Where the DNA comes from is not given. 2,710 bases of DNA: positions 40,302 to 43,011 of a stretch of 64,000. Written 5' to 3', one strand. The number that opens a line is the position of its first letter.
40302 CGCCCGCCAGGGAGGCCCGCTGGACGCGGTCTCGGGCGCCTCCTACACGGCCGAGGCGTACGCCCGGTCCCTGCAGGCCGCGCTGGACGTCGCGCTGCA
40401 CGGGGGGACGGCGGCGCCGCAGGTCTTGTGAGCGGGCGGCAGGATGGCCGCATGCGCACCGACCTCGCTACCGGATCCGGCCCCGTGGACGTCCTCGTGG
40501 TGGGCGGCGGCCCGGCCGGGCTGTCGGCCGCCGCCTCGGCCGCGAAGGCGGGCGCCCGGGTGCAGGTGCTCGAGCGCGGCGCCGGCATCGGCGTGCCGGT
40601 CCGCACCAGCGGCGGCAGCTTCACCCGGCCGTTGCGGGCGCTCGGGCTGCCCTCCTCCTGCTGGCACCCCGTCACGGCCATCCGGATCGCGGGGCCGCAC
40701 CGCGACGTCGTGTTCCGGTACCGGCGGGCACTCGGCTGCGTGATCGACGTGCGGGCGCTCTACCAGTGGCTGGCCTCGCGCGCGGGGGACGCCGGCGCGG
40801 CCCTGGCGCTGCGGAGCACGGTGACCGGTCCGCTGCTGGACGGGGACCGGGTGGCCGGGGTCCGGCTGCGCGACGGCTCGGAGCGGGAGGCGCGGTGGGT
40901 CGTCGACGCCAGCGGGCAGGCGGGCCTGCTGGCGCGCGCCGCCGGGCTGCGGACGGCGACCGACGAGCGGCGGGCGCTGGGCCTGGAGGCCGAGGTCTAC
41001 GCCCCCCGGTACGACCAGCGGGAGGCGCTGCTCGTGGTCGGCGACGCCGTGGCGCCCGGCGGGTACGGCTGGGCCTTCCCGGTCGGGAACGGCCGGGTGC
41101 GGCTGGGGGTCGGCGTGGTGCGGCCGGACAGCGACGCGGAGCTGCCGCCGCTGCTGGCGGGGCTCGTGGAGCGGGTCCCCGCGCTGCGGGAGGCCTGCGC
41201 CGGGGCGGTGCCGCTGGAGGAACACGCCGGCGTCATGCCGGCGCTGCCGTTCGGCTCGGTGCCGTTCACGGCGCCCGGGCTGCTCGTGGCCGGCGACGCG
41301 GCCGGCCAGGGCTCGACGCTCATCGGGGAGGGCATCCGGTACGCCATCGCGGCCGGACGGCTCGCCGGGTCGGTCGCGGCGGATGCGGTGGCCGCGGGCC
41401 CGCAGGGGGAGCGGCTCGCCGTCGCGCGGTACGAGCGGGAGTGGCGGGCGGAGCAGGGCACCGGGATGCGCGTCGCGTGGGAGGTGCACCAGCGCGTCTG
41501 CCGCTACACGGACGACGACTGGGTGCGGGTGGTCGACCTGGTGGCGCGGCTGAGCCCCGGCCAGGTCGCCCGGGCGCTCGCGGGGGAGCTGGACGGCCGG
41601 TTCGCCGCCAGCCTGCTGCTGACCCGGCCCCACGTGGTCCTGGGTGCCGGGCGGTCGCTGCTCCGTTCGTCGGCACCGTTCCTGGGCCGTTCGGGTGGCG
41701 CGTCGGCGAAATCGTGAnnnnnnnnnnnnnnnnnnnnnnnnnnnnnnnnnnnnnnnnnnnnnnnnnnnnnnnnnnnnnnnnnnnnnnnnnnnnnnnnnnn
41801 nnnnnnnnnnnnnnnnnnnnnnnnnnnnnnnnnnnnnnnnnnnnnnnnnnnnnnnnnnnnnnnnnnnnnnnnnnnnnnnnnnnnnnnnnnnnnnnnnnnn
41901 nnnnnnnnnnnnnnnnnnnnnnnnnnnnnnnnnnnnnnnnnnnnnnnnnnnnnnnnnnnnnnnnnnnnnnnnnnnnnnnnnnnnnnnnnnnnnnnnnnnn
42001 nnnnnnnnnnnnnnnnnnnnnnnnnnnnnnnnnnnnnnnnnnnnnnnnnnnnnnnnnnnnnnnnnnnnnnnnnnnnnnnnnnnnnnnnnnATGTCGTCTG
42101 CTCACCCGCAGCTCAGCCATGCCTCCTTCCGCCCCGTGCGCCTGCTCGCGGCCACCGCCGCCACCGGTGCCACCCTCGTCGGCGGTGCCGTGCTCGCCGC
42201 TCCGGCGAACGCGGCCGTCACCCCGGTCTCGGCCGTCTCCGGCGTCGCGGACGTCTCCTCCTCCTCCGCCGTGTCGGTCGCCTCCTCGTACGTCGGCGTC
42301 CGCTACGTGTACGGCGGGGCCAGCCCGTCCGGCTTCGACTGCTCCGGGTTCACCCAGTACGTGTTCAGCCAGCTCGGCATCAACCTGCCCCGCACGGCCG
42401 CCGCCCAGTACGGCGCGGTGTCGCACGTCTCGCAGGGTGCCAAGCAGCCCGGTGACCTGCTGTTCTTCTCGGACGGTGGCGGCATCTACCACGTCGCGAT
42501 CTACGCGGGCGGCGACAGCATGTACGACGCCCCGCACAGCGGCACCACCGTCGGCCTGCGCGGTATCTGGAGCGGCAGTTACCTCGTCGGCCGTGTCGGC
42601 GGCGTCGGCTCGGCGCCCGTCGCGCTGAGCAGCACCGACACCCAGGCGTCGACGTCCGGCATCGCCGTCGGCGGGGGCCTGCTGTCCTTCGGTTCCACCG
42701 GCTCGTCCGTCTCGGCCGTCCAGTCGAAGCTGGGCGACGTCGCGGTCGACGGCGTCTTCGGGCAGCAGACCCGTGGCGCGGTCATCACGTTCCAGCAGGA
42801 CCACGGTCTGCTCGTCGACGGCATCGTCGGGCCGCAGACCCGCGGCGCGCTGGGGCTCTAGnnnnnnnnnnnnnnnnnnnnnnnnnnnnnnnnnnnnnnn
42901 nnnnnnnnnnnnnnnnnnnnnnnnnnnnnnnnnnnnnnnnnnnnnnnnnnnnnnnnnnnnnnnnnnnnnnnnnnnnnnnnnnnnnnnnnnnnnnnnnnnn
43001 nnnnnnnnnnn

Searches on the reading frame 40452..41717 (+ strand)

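Call 8: search_protein_families(library=pfam, proteins=[window:40452-41717:+])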
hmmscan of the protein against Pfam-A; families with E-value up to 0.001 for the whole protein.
window:40452-41717:+ (421 aa): 14 families
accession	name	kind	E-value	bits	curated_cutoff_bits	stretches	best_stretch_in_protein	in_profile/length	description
PF01266.30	DAO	-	2.7e-14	53.9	27.9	2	95-291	144-343/353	FAD dependent oxidoreductase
PF12831.13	FAD_oxidored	-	1.6e-13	51.2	27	1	13-170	1-159/416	FAD dependent oxidoreductase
PF05834.18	Lycopene_cycl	-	7.8e-10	38.8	23.4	1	13-194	1-174/380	Lycopene cyclase protein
PF03486.20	HI0933_like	-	1.9e-08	34.5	50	1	13-55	2-44/244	HI0933-like protein Rossmann domain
PF00890.30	FAD_binding_2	-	8.2e-08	32.3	20.4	1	13-61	1-49/414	FAD binding domain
PF13450.12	NAD_binding_8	-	2.2e-07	31.5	21.9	1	16-52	1-37/68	NAD(P)-binding Rossmann-like domain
PF22578.2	GGR_cat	-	4.9e-07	30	27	1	187-226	15-54/88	Geranylgeranyl reductase catalytic domain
PF04820.20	Trp_halogenase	-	1.2e-06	28.1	21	1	99-210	156-267/458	Tryptophan halogenase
PF01494.25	FAD_binding_3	-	1.6e-06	28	22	1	12-298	2-307/349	FAD binding domain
PF07992.20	Pyr_redox_2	-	2.6e-05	24.2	26.1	1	13-43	2-32/291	Pyridine nucleotide-disulphide oxidoreductase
PF01946.23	Thi4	-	9.4e-05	22.2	26.2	1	12-55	18-62/235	Thi4 family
PF01134.28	GIDA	-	0.00026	20.6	22.1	1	13-40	1-28/391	Glucose inhibited division protein A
PF00070.33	Pyr_redox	-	0.00042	21.2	22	0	14-46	2-34/82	Pyridine nucleotide-disulphide oxidoreductase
PF01262.27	AlaDh_PNT_C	-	0.00059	19.8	23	1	8-42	25-59/214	Alanine dehydrogenase/PNT, C-terminal domain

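Call 44: search_protein_families(library=ncbifam, proteins=[window:40452-41717:+], max_evalue=0.00001)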
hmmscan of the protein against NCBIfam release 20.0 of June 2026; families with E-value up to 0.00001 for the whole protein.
window:40452-41717:+ (421 aa): 23 families
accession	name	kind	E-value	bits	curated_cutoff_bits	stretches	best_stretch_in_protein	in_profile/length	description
TIGR02032.1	GG-red-SF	subfamily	1.8e-43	149.4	158.8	1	13-308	2-296/297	geranylgeranyl reductase family protein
NF041385.1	Dggglyphlred_Halo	equivalog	2.3e-26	92.3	700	1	12-378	5-383/405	digeranylgeranylglycerophospholipid reductase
NF041080.1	DGGGPL_reductase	equivalog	7.6e-25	87.7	580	1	13-316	3-318/447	digeranylgeranylglycerophospholipid reductase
NF041160.1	DGGPL_Thplmales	equivalog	7.6e-25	87.6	780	1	13-366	5-366/396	digeranylgeranylglycerophospholipid reductase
TIGR02023.1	BchP-ChlP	subfamily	8.8e-23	80.9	343.3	1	13-350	2-335/388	geranylgeranyl diphosphate reductase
NF045655.1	MkRedMenJ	equivalog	6.8e-14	51.6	700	1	12-310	5-316/406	menaquinone reductase MenJ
TIGR02028.1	ChlP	equivalog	3e-13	49.3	505.3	1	187-355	190-350/398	geranylgeranyl reductase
NF049967.1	QhpG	equivalog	1.7e-10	40.4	240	1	14-349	1-325/423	flavin-dependent monooxygenase QhpG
NF007450.0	PRK10015.1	subfamily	2e-08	33.4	466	0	102-330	109-351/429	FAD-dependent oxidoreductase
TIGR01790.1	carotene-cycl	subfamily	3.4e-08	33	209.5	1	13-185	1-167/387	lycopene cyclase family protein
NF045687.1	LycopCycCtrL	equivalog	4.2e-08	32.6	500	1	12-163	2-147/410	lycopene beta cyclase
NF005508.0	PRK07121.1-1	equivalog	1.9e-07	30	537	1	9-57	18-66/497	FAD-binding protein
NF006130.0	PRK08274.1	equivalog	2.6e-07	29.8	369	1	12-44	6-38/467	FAD-dependent tricarballylate dehydrogenase TcuA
TIGR03996.1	mycofact_OYE_1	hypoth_equivalog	3e-07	29.3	627.9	1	9-55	370-417/633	mycofactocin system FadH/OYE family oxidoreductase 1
NF053676.1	4oxCHCAChcC1Cy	equivalog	3.2e-07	29.1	1000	0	12-55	2-45/528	4-oxocyclohexanecarboxylate 2-dehydrogenase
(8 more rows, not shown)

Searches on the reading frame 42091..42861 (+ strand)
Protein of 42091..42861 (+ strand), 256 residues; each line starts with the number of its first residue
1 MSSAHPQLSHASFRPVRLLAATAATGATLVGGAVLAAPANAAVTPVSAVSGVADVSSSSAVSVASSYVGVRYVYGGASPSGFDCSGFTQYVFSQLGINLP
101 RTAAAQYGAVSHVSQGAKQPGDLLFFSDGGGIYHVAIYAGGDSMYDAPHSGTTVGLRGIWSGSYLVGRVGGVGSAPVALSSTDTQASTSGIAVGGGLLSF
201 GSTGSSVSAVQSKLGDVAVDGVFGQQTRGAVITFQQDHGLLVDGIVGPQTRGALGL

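Call 8: search_protein_families(library=pfam, proteins=[window:42091-42861:+])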
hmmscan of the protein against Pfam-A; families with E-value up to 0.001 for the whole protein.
window:42091-42861:+ (256 aa): 4 families
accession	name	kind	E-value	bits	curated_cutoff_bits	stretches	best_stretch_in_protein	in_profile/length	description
PF00877.26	NLPC_P60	-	4.3e-26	91.4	23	1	69-154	1-86/105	NlpC/P60 family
PF01471.23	PG_binding_1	-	2.2e-13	50.6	23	1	216-254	14-57/57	Putative peptidoglycan binding domain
PF09374.15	PG_binding_3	-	4.1e-05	24.1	24.6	0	209-233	5-34/76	Predicted Peptidoglycan domain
PF05257.22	CHAP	-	0.00021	22.2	26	1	74-138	2-66/81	CHAP domain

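Call 10: find_homologous_proteins(query=window:42091-42861:+, max_evalue=1e-20)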
Query window:42091-42861:+ (256 aa): 928 proteins with E <= 1e-20 among 8000 candidates; the best 120 are listed.
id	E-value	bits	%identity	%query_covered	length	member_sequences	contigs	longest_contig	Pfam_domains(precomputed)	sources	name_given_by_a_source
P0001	6.7e-152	522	99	100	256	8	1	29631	PF00877.26,PF01471.24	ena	-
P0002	9.2e-57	210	55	73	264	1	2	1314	PF09374.16,PF00877.26,PF01471.24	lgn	-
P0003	1.1e-52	197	53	77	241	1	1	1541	PF00877.26,PF01471.24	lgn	-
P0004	2.6e-52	196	47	41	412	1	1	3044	PF09374.16,PF00877.26,PF01471.24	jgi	jgi:peptidoglycan DL-endopeptidase CwlO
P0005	3.0e-51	192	50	42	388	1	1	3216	PF09374.16,PF00877.26,PF01471.24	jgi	jgi:peptidoglycan DL-endopeptidase CwlO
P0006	5.5e-51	191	45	41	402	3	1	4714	PF09374.16,PF00877.26,PF01471.24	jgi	jgi:peptidoglycan DL-endopeptidase CwlO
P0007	8.8e-50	187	48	28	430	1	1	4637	PF09374.16,PF00877.26,PF01471.24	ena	-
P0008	1.9e-49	186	49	39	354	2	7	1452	PF09374.16,PF00877.26,PF01471.24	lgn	-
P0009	2.6e-49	186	45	41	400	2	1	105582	PF09374.16,PF00877.26,PF01471.24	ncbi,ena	-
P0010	2.9e-49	186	41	63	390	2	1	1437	PF09374.16,PF00877.26,PF01471.24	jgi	-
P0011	1.6e-48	183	50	76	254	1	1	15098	PF00877.26,PF01471.24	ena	-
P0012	3.5e-48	182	48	28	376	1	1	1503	PF09374.16,PF00877.26,PF01471.24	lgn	-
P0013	7.7e-48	181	45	32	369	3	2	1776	PF09374.16,PF00877.26,PF01471.24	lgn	-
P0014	6.9e-47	178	46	41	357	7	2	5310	PF09374.16,PF00877.26,PF01471.24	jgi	jgi:cell wall-associated NlpC family hydrolase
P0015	9.3e-47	177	43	45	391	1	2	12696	PF09374.16,PF00877.26,PF01471.24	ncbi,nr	ncbi:MAG: peptidoglycan-binding protein [Actinomycetota bacterium]|nr:peptidoglycan-binding protein 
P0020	2.8e-46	176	48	41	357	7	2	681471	PF09374.16,PF00877.26,PF01471.24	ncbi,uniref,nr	ncbi:hypothetical protein HJ588_15735 [Flexivirga sp. ID2601S]|uniref:NlpC/P60 domain-containing pro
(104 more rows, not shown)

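Call 12: find_related_loci(query=A1, collection=genome_contigs, flank=2500)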
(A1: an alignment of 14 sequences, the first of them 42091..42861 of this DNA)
Query A1 (256 aa) in genome_contigs; peptide patterns used: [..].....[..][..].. (x = any residue, [..] = any of these).
600 stretches matched a pattern (row limit reached: there are more); 599 encode a relative of the query (tblastn E <= 1e-3); the best 80 are kept; 80 distinct loci.
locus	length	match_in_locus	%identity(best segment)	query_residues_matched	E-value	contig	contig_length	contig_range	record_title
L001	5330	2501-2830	52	59-168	2e-33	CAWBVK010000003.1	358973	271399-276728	MAG: uncultured Actinomycetota bacterium isolate MFD07386.bin.2.54 genome assembly, contig: contig_17923, whole genome s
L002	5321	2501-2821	53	58-169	4e-32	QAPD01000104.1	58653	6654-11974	Sphaerisporangium cinnabarinum strain ATCC 31213 104, whole genome shotgun sequence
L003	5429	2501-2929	45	14-170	2e-32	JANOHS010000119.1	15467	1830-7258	MAG: Micrococcales bacterium isolate SOY_63_metabat_451 SOY_63_k141_3263401, whole genome shotgun sequence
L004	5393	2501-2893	48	43-169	3e-31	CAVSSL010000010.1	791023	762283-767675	MAG: uncultured Actinomycetota bacterium isolate MFD05674.bin.1.215 genome assembly, contig: contig_52918, whole genome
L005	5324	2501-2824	51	58-170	2e-30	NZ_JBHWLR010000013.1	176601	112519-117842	Promicromonospora sp. NPDC059942 NPDC059942_324_F8.ctg-0013, whole genome shotgun sequence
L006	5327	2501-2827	51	61-169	2e-30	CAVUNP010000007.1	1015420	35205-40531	MAG: uncultured Actinomycetota bacterium isolate MFD02579.bin.2.54 genome assembly, contig: contig_1286, whole genome sh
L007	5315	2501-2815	52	61-169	1e-30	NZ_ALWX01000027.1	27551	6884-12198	Janibacter hoylei PVAS-1 Contig27, whole genome shotgun sequence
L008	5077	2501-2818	56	61-167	4e-30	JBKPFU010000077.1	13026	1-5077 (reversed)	MAG: Actinomycetota bacterium isolate HAY_GM_MAG_00013 HAY_GM_000000076011, whole genome shotgun sequence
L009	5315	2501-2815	53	61-168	7e-32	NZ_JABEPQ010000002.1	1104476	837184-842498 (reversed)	Knoellia koreensis strain DB2414S contig2, whole genome shotgun sequence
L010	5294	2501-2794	54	59-159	1e-29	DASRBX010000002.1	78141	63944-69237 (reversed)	MAG TPA_asm: Gaiellaceae bacterium isolate SMAG_U9938 k141_456873, whole genome shotgun sequence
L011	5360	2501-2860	48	38-170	2e-29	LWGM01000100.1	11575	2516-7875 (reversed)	Isoptericola variabilis strain JZ7 J7A_S6.NODE_100, whole genome shotgun sequence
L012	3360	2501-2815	47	61-170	3e-29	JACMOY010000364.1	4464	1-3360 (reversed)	MAG: Actinomycetota bacterium isolate LF-bin-291 FL-bin-291-contig-k141_2238503, whole genome shotgun sequence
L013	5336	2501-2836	48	55-171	5e-29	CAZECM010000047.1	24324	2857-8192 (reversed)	MAG TPA_asm: uncultured Cellulomonadaceae bacterium isolate SRP344714_co1_16 genome assembly, contig: NODE_3967_length_2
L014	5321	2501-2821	54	58-164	4e-29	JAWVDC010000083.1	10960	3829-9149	MAG: Gaiellaceae bacterium isolate BP_398 scaffold_1463934, whole genome shotgun sequence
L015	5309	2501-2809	53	56-162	7e-29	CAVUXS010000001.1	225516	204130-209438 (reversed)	MAG: uncultured Actinomycetota bacterium isolate MFD06229.bin.2.252 genome assembly, contig: contig_13642, whole genome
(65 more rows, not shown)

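Call 14: find_encoding_contigs(protein=P0001, flank=3000, max_places=6)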
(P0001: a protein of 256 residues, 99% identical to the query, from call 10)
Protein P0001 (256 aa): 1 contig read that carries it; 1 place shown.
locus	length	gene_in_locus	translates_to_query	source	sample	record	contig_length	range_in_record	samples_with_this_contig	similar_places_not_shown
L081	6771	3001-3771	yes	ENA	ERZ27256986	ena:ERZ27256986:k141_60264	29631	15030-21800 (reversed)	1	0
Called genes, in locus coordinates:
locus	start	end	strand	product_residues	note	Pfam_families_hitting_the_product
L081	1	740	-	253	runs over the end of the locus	PF01988:VIT1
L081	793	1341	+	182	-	-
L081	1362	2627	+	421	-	PF00890:FAD_binding_2, PF01494:FAD_binding_3 (weak), PF03486:HI0933_like (weak), PF05834:Lycopene_cycl, PF12831:FAD_oxidored, PF13450:NAD_binding_8, PF01266:DAO, PF22578:GGR_cat (weak)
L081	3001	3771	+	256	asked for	PF00877:NLPC_P60, PF01471:PG_binding_1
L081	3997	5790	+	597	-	PF13522:GATase_6, PF13537:GATase_7, PF00733:Asn_synthase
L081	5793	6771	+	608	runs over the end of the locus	PF00583:Acetyltransf_1 (weak), PF13508:Acetyltransf_7 (faint), PF08445:FR47 (weak), PF08443:RimK (faint), PF07478:Dala_Dala_lig_C (faint)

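Call 44: search_protein_families(library=ncbifam, proteins=[window:42091-42861:+], max_evalue=0.00001)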
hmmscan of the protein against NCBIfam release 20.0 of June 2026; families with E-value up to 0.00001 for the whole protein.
window:42091-42861:+ (256 aa): 11 families
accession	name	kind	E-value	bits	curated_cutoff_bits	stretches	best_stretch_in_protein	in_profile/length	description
NF010495.0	PRK13914.1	equivalog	5.5e-27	94.9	647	1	52-167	361-477/481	invasion associated endopeptidase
NF046048.1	NlpC_P60_DIP1281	equivalog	9.3e-19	67.6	517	1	71-155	487-570/587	DIP1281 family NlpC/P60 protein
NF038345.1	wall_hydro_RipC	exception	2.8e-17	63.2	425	1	29-157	224-349/362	peptidoglycan hydrolase RipC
NF040678.1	EntFM_CwpFM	equivalog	3.6e-16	59.2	720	1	53-159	308-415/430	enterotoxin EntFM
NF008096.1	PRK10838.1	equivalog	7.6e-16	58.4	186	1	61-150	72-162/189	bifunctional murein DD-endopeptidase/murein LD-carboxypeptidase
NF033742.1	NlpC_p60_RipB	exception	1.1e-15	57.8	335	1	73-156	106-188/206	NlpC/P60 family peptidoglycan endopeptidase RipB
NF033741.1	NlpC_p60_RipA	exception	8.9e-14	51.4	625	1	73-156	357-439/457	NlpC/P60 family peptidoglycan endopeptidase RipA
NF033743.1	NlpC_inact_RipD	exception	1.2e-12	47.7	215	1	80-155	91-165/181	NlpC/P60 family peptidoglycan-binding protein RipD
TIGR02869.1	spore_SleB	equivalog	4.4e-11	43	236.5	1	198-255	7-69/201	spore cortex-lytic enzyme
NF052335.1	PdgHdaseHSB129560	equivalog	1.1e-08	34.9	500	1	216-254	290-328/330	peptidoglycan hydrolase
NF052336.1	PdgHdaseHSB100310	equivalog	1.6e-06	27.7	500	1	216-254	275-313/316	peptidoglycan hydrolase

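Call 55: find_encoding_contigs(protein=P0011, flank=4000, max_places=3)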
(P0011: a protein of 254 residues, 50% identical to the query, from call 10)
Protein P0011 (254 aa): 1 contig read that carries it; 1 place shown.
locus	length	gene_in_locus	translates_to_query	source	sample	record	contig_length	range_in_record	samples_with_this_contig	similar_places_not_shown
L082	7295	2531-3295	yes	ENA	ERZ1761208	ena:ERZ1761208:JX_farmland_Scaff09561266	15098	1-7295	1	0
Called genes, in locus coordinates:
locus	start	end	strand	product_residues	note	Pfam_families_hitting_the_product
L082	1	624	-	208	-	?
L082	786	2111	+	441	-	PF13458:Peripla_BP_6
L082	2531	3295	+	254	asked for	PF00877:NLPC_P60, PF01471:PG_binding_1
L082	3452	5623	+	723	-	PF00989:PAS, PF08448:PAS_4, PF13426:PAS_9, PF00989:PAS, PF08448:PAS_4, PF13188:PAS_8, PF13426:PAS_9, PF00989:PAS, +9 more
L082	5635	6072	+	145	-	PF04993:TfoX_N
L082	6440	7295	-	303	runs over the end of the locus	PF09339:HTH_IclR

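Call 56: find_encoding_contigs(protein=P0003, flank=4000, max_places=3)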
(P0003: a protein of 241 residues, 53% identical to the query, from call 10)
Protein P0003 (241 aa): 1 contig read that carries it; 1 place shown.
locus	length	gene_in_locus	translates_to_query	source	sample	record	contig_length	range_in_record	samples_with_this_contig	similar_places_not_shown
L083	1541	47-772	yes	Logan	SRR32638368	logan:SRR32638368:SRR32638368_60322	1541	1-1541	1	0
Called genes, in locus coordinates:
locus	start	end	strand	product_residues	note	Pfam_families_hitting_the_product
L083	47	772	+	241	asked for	PF00877:NLPC_P60, PF01471:PG_binding_1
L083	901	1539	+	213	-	?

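Call 57: find_encoding_contigs(protein=P0002, flank=4000, max_places=3)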
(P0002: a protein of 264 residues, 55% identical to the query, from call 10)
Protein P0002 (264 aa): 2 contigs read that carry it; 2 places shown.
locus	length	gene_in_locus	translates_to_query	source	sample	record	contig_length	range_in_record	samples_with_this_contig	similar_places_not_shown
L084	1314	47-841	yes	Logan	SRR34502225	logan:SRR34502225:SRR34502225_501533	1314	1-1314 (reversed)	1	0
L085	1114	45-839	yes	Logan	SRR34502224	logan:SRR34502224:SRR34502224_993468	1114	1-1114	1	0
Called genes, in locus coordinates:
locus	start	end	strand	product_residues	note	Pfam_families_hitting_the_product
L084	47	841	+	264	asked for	PF00877:NLPC_P60, PF09374:PG_binding_3 (faint), PF01471:PG_binding_1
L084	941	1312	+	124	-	?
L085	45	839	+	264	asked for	PF00877:NLPC_P60, PF09374:PG_binding_3 (faint), PF01471:PG_binding_1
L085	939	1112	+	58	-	?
